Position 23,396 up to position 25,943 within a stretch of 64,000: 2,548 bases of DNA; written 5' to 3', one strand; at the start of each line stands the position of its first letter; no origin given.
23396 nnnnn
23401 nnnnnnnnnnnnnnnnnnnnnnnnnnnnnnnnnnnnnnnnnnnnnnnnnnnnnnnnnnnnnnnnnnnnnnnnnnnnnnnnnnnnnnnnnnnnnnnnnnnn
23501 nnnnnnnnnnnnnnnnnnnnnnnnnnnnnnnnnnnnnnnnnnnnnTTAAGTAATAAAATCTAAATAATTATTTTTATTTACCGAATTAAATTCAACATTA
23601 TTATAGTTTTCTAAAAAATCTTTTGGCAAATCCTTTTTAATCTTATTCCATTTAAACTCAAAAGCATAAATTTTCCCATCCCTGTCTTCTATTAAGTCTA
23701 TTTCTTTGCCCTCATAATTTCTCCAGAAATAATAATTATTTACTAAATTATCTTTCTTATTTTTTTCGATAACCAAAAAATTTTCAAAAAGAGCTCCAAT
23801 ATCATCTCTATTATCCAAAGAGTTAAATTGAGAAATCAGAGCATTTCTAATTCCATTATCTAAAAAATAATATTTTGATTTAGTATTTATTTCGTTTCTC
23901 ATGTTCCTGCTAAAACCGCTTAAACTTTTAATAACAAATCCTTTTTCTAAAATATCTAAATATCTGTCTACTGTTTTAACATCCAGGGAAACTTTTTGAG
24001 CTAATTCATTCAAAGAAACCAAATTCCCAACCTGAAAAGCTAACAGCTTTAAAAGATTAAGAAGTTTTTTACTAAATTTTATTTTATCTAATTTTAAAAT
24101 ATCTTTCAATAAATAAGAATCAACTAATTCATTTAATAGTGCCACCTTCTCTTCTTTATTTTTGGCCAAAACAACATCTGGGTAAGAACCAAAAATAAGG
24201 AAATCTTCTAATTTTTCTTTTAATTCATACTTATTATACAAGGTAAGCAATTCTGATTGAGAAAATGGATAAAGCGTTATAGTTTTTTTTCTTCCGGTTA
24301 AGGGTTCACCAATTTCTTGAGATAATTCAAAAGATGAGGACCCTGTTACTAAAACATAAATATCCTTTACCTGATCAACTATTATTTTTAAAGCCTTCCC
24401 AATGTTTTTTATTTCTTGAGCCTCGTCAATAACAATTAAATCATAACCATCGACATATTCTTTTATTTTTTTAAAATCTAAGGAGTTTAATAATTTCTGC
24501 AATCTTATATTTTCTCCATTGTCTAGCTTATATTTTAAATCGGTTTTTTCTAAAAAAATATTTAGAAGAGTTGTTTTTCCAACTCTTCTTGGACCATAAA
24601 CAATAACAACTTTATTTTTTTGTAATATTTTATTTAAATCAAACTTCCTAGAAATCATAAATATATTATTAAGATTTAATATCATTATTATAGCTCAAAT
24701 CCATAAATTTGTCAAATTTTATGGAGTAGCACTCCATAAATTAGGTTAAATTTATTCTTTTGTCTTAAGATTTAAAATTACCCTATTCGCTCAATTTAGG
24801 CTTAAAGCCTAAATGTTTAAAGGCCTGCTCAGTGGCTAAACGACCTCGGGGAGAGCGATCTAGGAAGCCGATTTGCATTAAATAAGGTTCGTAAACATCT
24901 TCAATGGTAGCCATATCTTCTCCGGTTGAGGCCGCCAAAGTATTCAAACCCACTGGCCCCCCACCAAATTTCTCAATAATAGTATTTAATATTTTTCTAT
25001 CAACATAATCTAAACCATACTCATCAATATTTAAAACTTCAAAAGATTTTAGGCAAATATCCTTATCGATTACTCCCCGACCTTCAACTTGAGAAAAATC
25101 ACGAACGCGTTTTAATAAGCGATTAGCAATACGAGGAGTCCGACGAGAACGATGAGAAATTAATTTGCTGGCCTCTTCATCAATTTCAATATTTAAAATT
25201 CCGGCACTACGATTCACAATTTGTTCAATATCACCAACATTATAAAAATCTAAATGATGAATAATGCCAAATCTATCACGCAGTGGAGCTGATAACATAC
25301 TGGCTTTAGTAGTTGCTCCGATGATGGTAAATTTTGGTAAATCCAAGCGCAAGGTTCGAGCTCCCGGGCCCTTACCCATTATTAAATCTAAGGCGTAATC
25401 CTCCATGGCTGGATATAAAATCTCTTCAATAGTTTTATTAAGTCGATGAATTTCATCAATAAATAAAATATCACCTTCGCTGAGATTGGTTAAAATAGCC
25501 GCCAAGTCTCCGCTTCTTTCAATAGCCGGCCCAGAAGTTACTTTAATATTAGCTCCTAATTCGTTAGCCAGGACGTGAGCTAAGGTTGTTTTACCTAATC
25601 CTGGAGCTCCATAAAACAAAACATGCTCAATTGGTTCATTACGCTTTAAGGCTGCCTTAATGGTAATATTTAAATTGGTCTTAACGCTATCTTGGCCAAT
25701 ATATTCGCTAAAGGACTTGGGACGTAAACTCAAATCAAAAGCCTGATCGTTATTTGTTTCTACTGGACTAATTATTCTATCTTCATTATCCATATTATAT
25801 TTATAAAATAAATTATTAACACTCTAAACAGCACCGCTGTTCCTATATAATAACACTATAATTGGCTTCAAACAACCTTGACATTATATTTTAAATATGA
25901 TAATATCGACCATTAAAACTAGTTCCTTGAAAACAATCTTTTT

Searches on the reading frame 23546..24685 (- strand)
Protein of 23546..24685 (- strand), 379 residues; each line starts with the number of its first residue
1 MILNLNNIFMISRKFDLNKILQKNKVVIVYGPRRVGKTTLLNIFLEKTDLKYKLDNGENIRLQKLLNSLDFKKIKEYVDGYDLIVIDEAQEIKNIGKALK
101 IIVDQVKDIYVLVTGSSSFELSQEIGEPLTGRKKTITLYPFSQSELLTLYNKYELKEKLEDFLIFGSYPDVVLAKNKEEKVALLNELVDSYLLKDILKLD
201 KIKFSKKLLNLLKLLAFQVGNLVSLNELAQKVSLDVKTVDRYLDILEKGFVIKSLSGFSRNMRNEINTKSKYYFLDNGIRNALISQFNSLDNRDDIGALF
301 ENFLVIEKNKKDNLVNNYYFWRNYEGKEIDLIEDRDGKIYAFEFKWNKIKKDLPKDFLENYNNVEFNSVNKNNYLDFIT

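Call 54: search_protein_families(library=pfam, proteins=[window:23546-24685:-], max_evalue=0.001)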
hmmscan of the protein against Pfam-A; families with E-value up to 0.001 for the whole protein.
window:23546-24685:- (379 aa): 6 families
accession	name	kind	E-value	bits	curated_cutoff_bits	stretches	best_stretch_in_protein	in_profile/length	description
PF13635.12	DUF4143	-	4.8e-37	127.6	28.1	1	194-347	2-160/160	Domain of unknown function (DUF4143)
PF13173.12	AAA_14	-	1.1e-28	100.2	27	1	24-147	2-129/129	AAA domain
PF01637.24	ATPase_2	-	3e-08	34.2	33.2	1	17-67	11-67/225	ATPase domain predominantly from Archaea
PF13401.12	AAA_22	-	2.3e-05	25.1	27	0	24-49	5-30/130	AAA domain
PF20720.3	nSTAND3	-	0.00065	19.9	27.2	0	18-47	11-40/155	Novel STAND NTPase 3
PF13479.12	AAA_24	-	0.00081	19.7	27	0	23-92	1-76/195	AAA domain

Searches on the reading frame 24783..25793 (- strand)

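Call 54: search_protein_families(library=pfam, proteins=[window:24783-25793:-], max_evalue=0.001)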
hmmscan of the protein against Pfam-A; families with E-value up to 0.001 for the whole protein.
window:24783-25793:- (336 aa): 13 families
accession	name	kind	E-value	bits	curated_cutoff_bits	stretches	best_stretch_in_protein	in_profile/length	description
PF05496.18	RuvB_N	-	6.4e-78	260.4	27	1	23-181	1-159/159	Holliday junction DNA helicase RuvB P-loop domain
PF17864.7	AAA_lid_4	-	4.9e-27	93.9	27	1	184-257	1-74/74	RuvB AAA lid domain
PF05491.19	RuvB_C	-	3.8e-24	84.9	24.7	1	258-328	1-71/72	RuvB C-terminal winged helix domain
PF00004.35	AAA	-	5.1e-21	75.9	21.2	1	58-180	1-128/131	ATPase family associated with various cellular activities (AAA)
PF07728.20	AAA_5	-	2.6e-10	40.9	22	1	57-175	1-139/139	AAA domain (dynein-related subfamily)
PF05673.19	DUF815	-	3.3e-05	23.6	23.8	0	27-114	26-115/249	Protein of unknown function (DUF815)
PF00910.28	RNA_helicase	-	0.0001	23.1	21.5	1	58-139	1-84/105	RNA helicase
PF02367.23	TsaE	-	0.00015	22.1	26.6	0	50-87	16-53/128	Threonylcarbamoyl adenosine biosynthesis protein TsaE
PF01078.27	Mg_chelatase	-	0.0002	21.2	20.3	0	30-77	4-44/207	Magnesium chelatase, subunit ChlI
PF20720.3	nSTAND3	-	0.00032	20.9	27.2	0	47-82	9-44/155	Novel STAND NTPase 3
PF13173.12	AAA_14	-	0.00041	20.8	27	0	58-126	5-82/129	AAA domain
PF13191.12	AAA_16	-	0.00045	21.2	32.6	0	49-93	19-63/167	AAA ATPase domain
PF14532.12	Sigma54_activ_2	-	0.00091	19.9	25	0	33-127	2-90/138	Sigma-54 interaction domain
